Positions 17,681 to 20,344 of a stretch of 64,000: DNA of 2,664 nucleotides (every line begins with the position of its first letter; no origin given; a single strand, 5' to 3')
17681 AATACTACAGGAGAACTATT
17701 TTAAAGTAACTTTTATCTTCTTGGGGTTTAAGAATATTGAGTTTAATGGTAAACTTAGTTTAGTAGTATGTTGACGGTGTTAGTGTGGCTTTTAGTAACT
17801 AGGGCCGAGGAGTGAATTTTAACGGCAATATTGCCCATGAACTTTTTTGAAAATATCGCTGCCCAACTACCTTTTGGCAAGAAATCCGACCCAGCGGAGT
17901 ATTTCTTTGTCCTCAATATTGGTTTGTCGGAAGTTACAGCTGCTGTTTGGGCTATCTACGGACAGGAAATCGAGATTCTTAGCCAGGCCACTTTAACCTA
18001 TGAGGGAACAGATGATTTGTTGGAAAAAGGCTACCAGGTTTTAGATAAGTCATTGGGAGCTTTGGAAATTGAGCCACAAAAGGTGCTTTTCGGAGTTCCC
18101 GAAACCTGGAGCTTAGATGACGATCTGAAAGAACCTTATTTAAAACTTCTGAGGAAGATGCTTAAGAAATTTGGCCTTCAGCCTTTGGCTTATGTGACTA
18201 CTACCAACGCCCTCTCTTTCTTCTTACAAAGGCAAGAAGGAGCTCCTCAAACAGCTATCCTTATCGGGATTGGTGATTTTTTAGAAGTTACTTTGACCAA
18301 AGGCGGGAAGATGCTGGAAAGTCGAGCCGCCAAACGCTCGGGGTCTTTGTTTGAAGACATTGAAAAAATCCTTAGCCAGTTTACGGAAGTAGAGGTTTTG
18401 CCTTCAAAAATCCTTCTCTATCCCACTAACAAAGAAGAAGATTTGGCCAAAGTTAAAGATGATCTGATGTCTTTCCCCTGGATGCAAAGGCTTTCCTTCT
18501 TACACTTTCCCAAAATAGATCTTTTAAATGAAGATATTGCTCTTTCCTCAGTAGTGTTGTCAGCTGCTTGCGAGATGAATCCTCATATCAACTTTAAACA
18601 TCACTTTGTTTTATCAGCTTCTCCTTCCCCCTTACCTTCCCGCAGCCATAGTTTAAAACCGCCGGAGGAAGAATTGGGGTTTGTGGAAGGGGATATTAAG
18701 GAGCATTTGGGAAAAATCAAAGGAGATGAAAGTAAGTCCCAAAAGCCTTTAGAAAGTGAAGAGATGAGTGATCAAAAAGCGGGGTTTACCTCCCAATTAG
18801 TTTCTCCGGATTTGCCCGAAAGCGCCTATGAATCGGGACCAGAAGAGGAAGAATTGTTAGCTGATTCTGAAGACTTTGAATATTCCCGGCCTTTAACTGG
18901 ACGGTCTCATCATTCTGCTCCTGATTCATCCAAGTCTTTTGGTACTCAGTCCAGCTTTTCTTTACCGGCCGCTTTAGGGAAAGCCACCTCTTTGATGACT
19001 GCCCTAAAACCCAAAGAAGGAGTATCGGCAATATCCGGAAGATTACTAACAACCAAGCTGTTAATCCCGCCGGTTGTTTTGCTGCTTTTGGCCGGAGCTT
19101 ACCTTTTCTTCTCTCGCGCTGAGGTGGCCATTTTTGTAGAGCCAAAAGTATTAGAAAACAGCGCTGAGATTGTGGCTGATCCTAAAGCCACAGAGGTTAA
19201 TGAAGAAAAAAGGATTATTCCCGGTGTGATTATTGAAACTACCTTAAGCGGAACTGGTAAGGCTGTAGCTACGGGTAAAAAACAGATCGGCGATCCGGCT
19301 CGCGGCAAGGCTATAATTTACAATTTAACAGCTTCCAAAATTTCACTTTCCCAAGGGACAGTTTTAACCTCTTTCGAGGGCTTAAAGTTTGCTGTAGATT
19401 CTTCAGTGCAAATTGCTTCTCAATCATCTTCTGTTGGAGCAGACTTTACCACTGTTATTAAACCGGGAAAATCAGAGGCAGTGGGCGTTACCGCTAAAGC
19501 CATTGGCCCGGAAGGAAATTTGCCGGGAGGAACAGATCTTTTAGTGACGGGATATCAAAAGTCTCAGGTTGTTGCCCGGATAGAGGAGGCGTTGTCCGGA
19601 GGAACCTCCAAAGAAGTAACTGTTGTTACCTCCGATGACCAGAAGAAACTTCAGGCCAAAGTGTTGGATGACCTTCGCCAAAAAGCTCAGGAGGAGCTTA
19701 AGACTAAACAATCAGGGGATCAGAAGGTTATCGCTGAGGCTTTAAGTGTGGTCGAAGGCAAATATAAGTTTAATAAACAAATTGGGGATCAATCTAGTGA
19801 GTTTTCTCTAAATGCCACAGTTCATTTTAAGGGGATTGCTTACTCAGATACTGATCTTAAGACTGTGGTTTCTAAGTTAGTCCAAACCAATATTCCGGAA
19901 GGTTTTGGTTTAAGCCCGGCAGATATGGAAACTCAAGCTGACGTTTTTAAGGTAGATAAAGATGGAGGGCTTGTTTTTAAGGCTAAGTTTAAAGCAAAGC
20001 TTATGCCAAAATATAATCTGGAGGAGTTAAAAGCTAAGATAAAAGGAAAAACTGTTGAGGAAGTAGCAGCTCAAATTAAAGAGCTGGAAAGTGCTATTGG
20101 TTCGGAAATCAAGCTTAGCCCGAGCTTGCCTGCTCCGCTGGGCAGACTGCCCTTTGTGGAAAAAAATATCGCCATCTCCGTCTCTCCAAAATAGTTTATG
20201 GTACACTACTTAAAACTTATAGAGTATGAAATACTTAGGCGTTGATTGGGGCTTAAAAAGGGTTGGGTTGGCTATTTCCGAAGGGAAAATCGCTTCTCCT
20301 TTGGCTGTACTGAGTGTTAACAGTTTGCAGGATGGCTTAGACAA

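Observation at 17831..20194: Actin-fold (FtsA/PilM-like) domain fused through a disordered linker and TM helix to a 350-aa extracytoplasmic domain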

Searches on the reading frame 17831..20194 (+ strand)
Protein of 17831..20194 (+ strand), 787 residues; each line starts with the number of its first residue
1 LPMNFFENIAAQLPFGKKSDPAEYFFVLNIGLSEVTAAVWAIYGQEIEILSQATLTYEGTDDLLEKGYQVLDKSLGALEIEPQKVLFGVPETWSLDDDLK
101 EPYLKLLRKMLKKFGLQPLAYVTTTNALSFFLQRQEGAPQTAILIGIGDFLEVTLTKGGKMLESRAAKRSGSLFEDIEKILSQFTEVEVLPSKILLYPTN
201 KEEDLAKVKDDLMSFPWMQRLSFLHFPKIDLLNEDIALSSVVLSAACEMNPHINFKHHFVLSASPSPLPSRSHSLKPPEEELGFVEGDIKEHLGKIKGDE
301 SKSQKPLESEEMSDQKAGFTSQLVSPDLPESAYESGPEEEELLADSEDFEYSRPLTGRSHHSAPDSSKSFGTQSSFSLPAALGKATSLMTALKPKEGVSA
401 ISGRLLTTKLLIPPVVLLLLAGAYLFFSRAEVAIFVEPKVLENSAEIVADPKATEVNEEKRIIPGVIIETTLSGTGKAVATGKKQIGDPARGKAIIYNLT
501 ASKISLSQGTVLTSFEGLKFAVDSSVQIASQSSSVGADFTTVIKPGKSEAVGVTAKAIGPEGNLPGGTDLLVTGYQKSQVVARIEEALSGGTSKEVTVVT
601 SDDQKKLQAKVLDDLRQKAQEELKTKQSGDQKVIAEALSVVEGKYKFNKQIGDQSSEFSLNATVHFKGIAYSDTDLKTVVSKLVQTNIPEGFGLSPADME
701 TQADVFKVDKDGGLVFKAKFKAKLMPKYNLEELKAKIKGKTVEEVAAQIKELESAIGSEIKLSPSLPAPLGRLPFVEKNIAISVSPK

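Call 3: search_protein_families(library=pfam, proteins=[window:17831-20194:+], max_evalue=1)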
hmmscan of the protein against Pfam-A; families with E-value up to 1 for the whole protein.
window:17831-20194:+ (787 aa): 1 family
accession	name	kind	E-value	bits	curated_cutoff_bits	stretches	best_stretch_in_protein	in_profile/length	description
PF04865.19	Baseplate_J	-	0.0014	18.4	21.1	1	489-595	22-113/255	Baseplate J-like protein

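Call 4: search_protein_families(library=ncbifam, proteins=[window:17831-20194:+], max_evalue=1)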
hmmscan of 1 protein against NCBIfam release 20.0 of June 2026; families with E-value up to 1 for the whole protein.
window:17831-20194:+ (787 aa): 0 families

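Call 5: search_solved_structures(query=window:17831-20194:+, max_evalue=10, show_alignments=2)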
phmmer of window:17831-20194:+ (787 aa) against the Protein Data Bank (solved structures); distinct sequences matched with E-value up to 10: 1.
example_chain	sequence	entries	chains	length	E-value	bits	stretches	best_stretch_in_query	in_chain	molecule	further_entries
3rhg_A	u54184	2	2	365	0.28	12.5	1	449-554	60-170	Putative phophotriesterase | Amidohydrolase Pmi1525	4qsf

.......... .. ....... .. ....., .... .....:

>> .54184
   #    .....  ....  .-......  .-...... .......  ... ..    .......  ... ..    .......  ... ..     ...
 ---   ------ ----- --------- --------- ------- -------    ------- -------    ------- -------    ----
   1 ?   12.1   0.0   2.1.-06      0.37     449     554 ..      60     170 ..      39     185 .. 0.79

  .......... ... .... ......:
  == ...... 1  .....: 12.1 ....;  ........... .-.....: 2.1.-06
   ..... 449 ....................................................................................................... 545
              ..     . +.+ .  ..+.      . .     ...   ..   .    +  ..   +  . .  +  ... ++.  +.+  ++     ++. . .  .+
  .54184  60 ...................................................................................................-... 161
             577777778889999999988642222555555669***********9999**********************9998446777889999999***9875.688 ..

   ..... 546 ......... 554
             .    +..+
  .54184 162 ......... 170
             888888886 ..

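Call 6: find_homologous_proteins(query=window:17831-20194:+, max_evalue=0.001)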
Query window:17831-20194:+ (787 aa): 483 proteins with E <= 0.001 among 8000 candidates; the best 120 are listed.
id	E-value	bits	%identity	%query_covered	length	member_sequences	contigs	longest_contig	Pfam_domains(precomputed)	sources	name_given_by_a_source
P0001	0.0e+0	1129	66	100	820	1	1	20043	-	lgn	-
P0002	2.2e-282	957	57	100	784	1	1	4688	-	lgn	-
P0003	2.3e-281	953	58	100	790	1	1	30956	-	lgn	-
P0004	4.1e-281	953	57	100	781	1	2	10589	-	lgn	-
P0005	1.5e-271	921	93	58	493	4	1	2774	-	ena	-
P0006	5.6e-267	906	54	100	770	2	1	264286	-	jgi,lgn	-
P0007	7.5e-267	905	53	100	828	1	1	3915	-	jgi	jgi:hypothetical protein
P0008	2.1e-266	904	55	100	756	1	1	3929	-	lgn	-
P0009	3.9e-266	903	54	100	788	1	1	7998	-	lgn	-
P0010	2.1e-265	901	55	100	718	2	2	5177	-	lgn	-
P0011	2.4e-263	894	65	47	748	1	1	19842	-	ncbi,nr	ncbi:MAG: hypothetical protein Q7S44_03665 [bacterium]|nr:hypothetical protein [bacterium]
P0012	9.4e-262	889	54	100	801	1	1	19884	-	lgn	-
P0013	3.8e-261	887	54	100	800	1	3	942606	-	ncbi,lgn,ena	-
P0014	4.1e-261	886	54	100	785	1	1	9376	-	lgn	-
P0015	1.7e-260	884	54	100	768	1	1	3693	-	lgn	-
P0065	6.8e-224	763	49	100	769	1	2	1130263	-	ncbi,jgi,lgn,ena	ncbi:MAG: hypothetical protein WCV81_00580 [Microgenomates group bacterium]|jgi:hypothetical protein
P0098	8.9e-184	631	44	100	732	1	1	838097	-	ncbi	-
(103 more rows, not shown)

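Call 28: find_encoding_contigs(protein=P0065, flank=8000, max_places=2)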
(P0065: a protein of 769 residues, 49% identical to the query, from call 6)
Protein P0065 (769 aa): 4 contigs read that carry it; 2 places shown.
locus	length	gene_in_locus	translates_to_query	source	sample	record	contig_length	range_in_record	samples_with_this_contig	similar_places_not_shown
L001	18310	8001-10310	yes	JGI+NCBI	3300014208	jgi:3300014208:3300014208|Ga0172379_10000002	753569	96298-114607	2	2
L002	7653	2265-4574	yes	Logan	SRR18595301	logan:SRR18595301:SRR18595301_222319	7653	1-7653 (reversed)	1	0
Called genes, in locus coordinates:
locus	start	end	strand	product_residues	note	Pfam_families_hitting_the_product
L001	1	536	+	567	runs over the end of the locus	PF00753:Lactamase_B, PF23023:Anti-Pycsar_Apyc1 (faint), PF12706:Lactamase_B_2, PF22505:RNase_J_b_CASP, PF07521:RMMBL (weak), PF17770:RNase_J_C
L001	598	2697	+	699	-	PF17854:FtsK_alpha, PF01580:FtsK_SpoIIIE, PF20703:nSTAND1 (weak), PF09397:FtsK_gamma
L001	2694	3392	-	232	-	-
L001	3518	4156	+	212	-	PF12844:HTH_19, PF13413:HTH_25, PF09136:Glucodextran_B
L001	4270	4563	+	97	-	-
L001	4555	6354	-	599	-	PF01411:tRNA-synt_2c, PF07973:tRNA_SAD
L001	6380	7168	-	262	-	-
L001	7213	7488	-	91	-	PF18905:DUF5661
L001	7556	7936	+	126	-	-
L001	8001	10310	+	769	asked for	-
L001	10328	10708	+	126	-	PF03652:RuvX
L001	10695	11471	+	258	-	PF02618:YceG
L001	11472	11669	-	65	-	-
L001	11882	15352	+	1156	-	PF04563:RNA_pol_Rpb2_1, PF04561:RNA_pol_Rpb2_2, PF04565:RNA_pol_Rpb2_3, PF10385:RNA_pol_Rpb2_45, PF00562:RNA_pol_Rpb2_6, PF04560:RNA_pol_Rpb2_7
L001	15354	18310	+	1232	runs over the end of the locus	PF04997:RNA_pol_Rpb1_1, PF00623:RNA_pol_Rpb1_2, PF04983:RNA_pol_Rpb1_3, PF04998:RNA_pol_Rpb1_5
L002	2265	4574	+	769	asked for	-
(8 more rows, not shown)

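Call 29: find_encoding_contigs(protein=P0098, flank=8000, max_places=2)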
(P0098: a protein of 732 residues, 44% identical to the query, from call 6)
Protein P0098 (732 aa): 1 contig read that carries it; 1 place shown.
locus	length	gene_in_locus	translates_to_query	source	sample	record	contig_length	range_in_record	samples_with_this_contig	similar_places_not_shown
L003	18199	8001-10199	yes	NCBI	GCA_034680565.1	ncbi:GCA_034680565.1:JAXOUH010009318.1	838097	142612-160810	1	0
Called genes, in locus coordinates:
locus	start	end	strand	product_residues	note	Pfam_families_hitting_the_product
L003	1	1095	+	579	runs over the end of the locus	PF00753:Lactamase_B, PF12706:Lactamase_B_2, PF22505:RNase_J_b_CASP, PF07521:RMMBL (weak), PF17770:RNase_J_C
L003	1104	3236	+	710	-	PF17854:FtsK_alpha, PF01580:FtsK_SpoIIIE, PF01935:DUF87 (weak), PF20703:nSTAND1 (weak), PF09397:FtsK_gamma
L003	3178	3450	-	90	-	-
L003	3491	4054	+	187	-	-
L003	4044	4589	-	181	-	-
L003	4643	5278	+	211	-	PF12844:HTH_19 (weak), PF13413:HTH_25, PF09136:Glucodextran_B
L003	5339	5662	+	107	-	PF01396:Zn_ribbon_Top1 (faint)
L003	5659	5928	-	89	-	-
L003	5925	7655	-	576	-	PF01411:tRNA-synt_2c, PF07973:tRNA_SAD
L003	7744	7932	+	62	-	PF04070:DUF378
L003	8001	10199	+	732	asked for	-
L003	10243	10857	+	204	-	PF04203:Sortase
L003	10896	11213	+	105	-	PF03652:RuvX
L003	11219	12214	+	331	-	PF02618:YceG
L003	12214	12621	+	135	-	-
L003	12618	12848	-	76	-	-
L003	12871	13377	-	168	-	-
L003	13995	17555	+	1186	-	PF04563:RNA_pol_Rpb2_1, PF04561:RNA_pol_Rpb2_2, PF04565:RNA_pol_Rpb2_3, PF10385:RNA_pol_Rpb2_45, PF00562:RNA_pol_Rpb2_6, PF04560:RNA_pol_Rpb2_7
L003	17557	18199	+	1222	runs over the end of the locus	PF04997:RNA_pol_Rpb1_1, PF00623:RNA_pol_Rpb1_2, PF04983:RNA_pol_Rpb1_3, PF04998:RNA_pol_Rpb1_5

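Call 60: search_protein_families(library=phrogs, proteins=[window:17831-20194:+], max_evalue=0.1)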
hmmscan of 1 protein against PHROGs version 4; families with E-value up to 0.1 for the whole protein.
window:17831-20194:+ (787 aa): 2 families
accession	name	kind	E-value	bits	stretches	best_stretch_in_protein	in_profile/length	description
phrog_6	-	tail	0.0012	18.6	1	486-595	147-236/548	baseplate wedge subunit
phrog_1369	-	tail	0.091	12.5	0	479-533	70-127/489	baseplate protein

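Call 61: search_protein_families(library=padloc, proteins=[window:17831-20194:+], max_evalue=0.1)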
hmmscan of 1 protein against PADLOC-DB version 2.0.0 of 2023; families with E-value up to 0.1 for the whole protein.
window:17831-20194:+ (787 aa): 0 families

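Call 69: search_protein_families(library=ncbifam, proteins=[L003:10243-10857:+], max_evalue=0.01)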
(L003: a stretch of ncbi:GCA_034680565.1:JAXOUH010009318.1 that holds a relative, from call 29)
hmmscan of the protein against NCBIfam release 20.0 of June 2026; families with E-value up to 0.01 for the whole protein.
L003:10243-10857:+ (204 aa): 6 families
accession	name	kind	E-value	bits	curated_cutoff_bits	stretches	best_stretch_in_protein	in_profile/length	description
NF033745.1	class_C_sortase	subfamily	3.1e-23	82.6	160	1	81-201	95-218/220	class C sortase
TIGR01076.1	sortase_fam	subfamily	4.3e-21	75.1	39.35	1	81-200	2-124/136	sortase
NF033747.1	class_E_sortase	subfamily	4.2e-20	72.5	160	1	96-203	91-205/211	class E sortase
NF058671.1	sortase_SrtD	exception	3.3e-18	66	140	1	96-199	82-183/187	class D sortase, LPxTATN-specific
NF033746.1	class_D_sortase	subfamily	4.9e-18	65.3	165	1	83-199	14-129/135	class D sortase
TIGR03784.1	marine_sortase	equivalog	1.1e-08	34.9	158.25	1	100-189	73-158/174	class GN sortase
